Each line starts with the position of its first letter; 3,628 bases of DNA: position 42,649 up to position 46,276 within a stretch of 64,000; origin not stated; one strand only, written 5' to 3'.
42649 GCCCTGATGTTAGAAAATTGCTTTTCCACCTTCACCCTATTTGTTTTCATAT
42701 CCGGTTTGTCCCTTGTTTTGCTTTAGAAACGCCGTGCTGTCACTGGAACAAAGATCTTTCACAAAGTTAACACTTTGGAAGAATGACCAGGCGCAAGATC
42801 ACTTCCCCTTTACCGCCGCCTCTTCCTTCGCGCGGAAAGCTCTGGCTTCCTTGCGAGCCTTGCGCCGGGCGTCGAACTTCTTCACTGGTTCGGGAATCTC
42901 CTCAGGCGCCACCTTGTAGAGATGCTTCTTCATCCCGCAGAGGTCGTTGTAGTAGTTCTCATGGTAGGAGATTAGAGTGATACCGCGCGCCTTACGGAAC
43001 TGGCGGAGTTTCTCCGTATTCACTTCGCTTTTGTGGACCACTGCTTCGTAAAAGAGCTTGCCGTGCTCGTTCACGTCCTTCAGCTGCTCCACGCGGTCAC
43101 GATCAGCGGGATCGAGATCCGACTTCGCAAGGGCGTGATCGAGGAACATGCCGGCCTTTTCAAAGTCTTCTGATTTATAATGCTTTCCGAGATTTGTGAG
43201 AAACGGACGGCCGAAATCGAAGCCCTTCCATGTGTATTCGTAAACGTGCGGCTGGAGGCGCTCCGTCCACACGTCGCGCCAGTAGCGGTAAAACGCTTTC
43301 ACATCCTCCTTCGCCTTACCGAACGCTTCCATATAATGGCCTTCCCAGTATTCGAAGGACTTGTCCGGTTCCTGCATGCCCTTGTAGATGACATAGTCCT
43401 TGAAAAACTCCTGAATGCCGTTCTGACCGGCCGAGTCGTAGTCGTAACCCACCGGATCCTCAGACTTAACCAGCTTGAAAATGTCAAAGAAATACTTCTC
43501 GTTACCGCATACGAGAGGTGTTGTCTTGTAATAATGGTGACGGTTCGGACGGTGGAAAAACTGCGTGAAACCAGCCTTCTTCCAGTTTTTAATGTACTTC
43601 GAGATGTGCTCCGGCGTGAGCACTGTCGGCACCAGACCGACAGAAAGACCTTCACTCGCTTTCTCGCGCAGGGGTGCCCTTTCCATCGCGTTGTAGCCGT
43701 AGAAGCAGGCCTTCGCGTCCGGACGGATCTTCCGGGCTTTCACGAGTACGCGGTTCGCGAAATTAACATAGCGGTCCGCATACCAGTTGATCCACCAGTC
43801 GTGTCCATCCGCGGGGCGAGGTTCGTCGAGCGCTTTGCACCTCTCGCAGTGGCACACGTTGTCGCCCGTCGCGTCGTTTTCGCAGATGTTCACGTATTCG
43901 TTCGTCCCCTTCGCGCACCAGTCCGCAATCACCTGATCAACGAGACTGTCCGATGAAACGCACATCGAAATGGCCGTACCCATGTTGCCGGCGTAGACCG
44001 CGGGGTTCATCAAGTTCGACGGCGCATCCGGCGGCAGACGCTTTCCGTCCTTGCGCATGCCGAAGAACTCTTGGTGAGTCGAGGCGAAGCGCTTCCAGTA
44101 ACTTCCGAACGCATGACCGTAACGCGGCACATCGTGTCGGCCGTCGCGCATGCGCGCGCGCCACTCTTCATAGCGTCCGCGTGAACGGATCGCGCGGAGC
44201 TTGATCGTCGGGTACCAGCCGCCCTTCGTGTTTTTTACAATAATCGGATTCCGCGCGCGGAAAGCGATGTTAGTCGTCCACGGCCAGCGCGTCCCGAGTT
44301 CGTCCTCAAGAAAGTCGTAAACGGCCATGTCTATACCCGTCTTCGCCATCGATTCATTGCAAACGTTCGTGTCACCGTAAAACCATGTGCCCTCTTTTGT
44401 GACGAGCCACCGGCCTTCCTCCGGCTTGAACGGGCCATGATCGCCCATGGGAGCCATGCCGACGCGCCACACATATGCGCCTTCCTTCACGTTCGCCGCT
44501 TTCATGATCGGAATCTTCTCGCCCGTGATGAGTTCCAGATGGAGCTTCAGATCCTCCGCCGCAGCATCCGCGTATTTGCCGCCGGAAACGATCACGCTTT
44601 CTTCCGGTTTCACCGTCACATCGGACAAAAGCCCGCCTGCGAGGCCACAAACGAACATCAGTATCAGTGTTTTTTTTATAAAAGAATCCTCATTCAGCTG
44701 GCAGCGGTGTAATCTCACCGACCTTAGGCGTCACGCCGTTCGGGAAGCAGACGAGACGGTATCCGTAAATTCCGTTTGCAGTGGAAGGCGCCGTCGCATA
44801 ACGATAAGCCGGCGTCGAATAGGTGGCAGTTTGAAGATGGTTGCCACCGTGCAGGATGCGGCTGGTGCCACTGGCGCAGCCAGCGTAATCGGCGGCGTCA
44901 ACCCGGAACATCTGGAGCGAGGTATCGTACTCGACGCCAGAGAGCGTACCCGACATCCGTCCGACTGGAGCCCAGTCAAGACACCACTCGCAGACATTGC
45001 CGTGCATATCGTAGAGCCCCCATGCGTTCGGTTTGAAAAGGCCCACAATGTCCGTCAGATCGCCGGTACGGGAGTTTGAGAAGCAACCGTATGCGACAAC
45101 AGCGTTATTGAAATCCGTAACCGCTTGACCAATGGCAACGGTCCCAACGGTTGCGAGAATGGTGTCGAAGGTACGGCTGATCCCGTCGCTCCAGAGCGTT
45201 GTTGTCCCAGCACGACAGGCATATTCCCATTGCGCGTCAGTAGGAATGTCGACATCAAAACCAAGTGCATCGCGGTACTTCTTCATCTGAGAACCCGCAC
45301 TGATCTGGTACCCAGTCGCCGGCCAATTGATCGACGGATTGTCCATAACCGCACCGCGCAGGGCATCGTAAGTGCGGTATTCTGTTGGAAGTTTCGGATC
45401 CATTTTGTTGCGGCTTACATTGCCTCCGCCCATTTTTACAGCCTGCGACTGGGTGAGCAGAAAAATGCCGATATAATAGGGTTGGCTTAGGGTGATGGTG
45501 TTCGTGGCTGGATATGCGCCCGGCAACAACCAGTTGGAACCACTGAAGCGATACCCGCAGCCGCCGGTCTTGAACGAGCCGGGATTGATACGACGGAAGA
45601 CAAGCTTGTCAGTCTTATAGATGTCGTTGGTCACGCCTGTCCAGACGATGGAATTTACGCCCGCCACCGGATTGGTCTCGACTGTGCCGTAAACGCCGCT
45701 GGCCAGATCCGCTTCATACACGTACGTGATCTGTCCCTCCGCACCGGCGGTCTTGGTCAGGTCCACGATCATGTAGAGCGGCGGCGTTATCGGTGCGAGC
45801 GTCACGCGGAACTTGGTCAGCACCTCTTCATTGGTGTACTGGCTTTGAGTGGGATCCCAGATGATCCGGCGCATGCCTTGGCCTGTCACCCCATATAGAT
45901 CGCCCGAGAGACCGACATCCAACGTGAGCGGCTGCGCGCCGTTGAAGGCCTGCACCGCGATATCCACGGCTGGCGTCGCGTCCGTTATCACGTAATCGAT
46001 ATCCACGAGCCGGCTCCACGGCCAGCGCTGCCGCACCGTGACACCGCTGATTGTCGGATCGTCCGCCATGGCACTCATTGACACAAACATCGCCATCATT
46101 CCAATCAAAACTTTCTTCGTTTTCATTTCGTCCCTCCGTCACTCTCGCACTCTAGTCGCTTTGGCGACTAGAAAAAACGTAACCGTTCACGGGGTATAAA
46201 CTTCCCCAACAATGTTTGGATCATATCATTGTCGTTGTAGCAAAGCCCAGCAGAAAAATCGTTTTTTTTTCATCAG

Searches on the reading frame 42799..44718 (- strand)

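Call 42: search_protein_families(library=pfam, proteins=[window:42799-44718:-], max_evalue=0.001)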
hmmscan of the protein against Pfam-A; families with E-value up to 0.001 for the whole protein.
window:42799-44718:- (639 aa): 1 family
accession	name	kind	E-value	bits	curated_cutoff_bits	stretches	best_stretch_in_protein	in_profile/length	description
PF16126.11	DUF4838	-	1.9e-12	47.5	26.6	1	183-477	40-324/325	Domain of unknown function (DUF4838)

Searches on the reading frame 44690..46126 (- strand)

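Call 42: search_protein_families(library=pfam, proteins=[window:44690-46126:-], max_evalue=0.001)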
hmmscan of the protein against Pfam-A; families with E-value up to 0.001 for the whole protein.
window:44690-46126:- (478 aa): 1 family
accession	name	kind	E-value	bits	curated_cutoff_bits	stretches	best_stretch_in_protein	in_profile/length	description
PF03781.23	FGE-sulfatase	-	1.1e-17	65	23.3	1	180-459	8-254/255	Sulfatase-modifying factor enzyme 1-like domain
